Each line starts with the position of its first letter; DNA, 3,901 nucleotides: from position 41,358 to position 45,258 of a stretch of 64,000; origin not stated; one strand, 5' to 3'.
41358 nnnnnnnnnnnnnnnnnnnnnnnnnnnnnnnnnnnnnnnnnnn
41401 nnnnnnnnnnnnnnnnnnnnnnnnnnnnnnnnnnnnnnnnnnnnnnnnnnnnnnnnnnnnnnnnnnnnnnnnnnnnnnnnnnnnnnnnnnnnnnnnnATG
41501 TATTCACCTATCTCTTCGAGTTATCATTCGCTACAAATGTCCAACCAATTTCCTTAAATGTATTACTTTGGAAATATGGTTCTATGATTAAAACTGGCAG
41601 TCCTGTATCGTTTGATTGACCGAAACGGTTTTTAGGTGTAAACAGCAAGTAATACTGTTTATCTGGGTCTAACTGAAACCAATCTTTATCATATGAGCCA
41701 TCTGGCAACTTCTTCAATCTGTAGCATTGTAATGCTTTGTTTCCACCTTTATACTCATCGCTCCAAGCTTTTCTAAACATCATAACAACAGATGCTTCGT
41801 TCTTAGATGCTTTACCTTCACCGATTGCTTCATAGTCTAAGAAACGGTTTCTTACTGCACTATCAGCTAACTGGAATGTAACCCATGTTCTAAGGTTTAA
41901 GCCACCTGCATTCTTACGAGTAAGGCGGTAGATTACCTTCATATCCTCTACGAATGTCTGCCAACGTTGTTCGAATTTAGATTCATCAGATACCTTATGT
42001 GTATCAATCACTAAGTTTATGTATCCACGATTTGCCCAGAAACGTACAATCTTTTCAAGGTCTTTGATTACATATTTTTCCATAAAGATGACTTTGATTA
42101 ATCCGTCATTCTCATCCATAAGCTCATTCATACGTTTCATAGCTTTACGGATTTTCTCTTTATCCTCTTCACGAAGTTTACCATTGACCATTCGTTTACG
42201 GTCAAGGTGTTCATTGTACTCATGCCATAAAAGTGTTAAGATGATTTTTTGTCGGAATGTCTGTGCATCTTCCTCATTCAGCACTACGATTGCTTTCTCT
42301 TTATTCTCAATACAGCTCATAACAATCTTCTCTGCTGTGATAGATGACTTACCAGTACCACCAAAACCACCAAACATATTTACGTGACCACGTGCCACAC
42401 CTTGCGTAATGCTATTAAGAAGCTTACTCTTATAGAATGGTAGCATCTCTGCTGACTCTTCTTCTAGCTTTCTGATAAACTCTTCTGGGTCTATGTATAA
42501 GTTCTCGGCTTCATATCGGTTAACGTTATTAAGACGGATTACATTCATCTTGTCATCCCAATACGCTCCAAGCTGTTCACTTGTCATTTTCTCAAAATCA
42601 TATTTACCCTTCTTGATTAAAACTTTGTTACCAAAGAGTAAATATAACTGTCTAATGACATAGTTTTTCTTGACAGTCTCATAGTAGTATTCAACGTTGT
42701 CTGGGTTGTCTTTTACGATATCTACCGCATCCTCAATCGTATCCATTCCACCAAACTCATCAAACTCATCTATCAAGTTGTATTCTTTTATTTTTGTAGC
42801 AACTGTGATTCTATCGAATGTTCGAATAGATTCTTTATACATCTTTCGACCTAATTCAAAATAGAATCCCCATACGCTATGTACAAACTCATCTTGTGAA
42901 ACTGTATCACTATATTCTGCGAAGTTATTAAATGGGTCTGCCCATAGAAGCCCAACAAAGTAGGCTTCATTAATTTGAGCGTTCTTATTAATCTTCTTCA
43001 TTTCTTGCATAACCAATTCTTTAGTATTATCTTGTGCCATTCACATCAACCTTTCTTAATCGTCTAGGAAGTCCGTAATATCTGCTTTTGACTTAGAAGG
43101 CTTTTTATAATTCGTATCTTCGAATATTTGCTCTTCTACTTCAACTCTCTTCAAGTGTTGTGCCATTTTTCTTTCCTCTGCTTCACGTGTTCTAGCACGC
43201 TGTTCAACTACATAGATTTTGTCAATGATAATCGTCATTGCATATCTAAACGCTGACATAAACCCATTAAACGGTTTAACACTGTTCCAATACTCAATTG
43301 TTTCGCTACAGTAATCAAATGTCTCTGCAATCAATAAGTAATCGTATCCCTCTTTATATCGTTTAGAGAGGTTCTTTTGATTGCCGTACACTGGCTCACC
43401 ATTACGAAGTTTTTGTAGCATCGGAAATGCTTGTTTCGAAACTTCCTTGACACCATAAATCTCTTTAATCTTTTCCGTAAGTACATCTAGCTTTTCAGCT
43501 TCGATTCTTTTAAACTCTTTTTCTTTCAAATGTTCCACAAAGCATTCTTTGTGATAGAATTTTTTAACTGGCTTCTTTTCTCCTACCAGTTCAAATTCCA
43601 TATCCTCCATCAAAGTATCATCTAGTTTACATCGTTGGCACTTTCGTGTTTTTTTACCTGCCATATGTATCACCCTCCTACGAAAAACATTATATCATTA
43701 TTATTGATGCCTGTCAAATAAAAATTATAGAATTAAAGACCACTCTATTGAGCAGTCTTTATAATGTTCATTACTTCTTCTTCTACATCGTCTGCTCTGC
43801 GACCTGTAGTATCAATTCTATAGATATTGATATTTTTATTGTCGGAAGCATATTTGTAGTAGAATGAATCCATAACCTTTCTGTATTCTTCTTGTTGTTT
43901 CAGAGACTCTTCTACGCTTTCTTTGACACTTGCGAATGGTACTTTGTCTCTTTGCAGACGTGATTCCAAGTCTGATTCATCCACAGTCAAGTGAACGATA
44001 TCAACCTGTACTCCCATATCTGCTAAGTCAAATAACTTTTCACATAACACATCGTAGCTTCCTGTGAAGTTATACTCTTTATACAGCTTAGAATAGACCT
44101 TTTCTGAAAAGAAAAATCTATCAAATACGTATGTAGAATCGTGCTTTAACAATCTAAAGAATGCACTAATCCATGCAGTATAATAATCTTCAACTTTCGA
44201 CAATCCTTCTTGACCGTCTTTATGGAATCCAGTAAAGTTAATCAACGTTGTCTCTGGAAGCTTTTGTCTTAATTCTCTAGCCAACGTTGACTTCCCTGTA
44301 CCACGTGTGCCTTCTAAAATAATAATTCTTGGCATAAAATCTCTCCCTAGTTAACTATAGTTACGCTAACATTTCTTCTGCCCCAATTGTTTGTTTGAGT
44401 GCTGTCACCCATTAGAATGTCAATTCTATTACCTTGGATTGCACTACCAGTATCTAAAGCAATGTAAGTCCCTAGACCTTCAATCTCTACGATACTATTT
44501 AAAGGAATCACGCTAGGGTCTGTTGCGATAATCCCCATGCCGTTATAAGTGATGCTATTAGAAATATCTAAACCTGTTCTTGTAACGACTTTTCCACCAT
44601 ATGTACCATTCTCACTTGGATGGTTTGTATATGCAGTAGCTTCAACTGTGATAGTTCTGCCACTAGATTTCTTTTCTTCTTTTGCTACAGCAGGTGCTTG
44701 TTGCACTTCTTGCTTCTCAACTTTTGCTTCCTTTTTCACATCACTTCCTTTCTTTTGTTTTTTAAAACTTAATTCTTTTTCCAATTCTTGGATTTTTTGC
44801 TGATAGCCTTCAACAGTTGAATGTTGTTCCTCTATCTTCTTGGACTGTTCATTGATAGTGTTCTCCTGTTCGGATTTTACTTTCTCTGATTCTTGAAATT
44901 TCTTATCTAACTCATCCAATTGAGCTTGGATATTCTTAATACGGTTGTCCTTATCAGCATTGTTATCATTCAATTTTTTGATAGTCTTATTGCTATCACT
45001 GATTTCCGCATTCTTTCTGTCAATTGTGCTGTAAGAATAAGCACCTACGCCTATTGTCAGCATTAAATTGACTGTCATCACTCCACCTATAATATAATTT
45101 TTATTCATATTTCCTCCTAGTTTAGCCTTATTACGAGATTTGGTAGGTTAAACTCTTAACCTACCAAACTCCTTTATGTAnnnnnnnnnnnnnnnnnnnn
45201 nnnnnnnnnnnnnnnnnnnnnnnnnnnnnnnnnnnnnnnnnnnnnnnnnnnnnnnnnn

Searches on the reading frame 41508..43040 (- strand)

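Call 17: search_protein_families(library=pfam, proteins=[window:41508-43040:-], max_evalue=0.01)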
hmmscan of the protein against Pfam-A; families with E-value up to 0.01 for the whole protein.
window:41508-43040:- (510 aa): 3 families
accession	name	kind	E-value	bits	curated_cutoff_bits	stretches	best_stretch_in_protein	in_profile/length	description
PF00772.26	DnaB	-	2.9e-05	24.5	23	1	25-124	9-102/103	DnaB-like helicase N terminal domain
PF03796.21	DnaB_C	-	0.00012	22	27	1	207-307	8-102/255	DnaB-like helicase C terminal domain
PF06745.19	ATPase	-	0.0072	16.2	26.6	0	211-309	12-116/231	KaiC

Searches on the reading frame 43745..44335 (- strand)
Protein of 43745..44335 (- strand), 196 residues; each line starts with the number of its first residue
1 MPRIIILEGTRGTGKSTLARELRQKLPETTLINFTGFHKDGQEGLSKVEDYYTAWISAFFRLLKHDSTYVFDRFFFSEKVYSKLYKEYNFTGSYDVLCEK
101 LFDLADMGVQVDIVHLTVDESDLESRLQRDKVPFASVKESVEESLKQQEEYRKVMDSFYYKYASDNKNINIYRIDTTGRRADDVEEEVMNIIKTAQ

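Call 22: search_protein_families(library=pfam, proteins=[window:43745-44335:-], max_evalue=0.01)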
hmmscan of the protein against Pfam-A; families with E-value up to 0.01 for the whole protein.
window:43745-44335:- (196 aa): 10 families
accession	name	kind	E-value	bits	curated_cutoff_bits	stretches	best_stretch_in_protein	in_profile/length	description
PF13238.12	AAA_18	-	1.5e-06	29.1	29.4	1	5-131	1-112/128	AAA domain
PF13671.12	AAA_33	-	8.8e-06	26.5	27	0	5-33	2-29/143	AAA domain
PF13173.12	AAA_14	-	1.2e-05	25.7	27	1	3-88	3-85/129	AAA domain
PF02223.23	Thymidylate_kin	-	2e-05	24.8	27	0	61-159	75-163/185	Thymidylate kinase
PF13191.12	AAA_16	-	0.00016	22.7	32.6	1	2-60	24-75/167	AAA ATPase domain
PF13521.12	AAA_28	-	0.00021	22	27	1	5-88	2-96/164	AAA domain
PF13401.12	AAA_22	-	0.00024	21.8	27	1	3-39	6-33/130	AAA domain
PF24883.2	NPHP3_N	-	0.0021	18.7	24.8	1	3-104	23-119/164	Nephrocystin 3, N-terminal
PF05729.18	NACHT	-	0.0072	16.6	26.7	0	3-31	1-29/167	NACHT domain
PF07931.18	CPT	-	0.0082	16.4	22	0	3-29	2-28/172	Chloramphenicol phosphotransferase-like protein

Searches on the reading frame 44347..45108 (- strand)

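Call 22: search_protein_families(library=pfam, proteins=[window:44347-45108:-], max_evalue=0.01)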
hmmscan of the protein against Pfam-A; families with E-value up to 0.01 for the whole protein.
window:44347-45108:- (253 aa): 8 families
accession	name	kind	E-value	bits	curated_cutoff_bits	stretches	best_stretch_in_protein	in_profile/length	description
PF06725.17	3D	-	2.6e-17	63.2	23.8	1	194-253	3-72/72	3D domain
PF00038.26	Filament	-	0.00031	20.9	40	1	34-129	54-149/313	Intermediate filament protein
PF04977.20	DivIC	-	0.0016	18.7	28.9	1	17-67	7-57/80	Septum formation initiator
PF04102.17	SlyX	-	0.0023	19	30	0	40-79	16-55/67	SlyX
PF01576.24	Myosin_tail_1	-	0.0034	15.8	38.1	1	34-127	384-476/1081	Myosin tail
PF04791.21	LMBR1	-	0.0051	16.2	31.9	1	9-148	171-292/510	LMBR1-like membrane protein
PF05622.17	HOOK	-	0.0075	15.5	35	1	15-136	279-402/514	HOOK protein coiled-coil region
PF05557.18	MAD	-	0.0096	14.8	30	0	31-148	94-209/661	Mitotic checkpoint protein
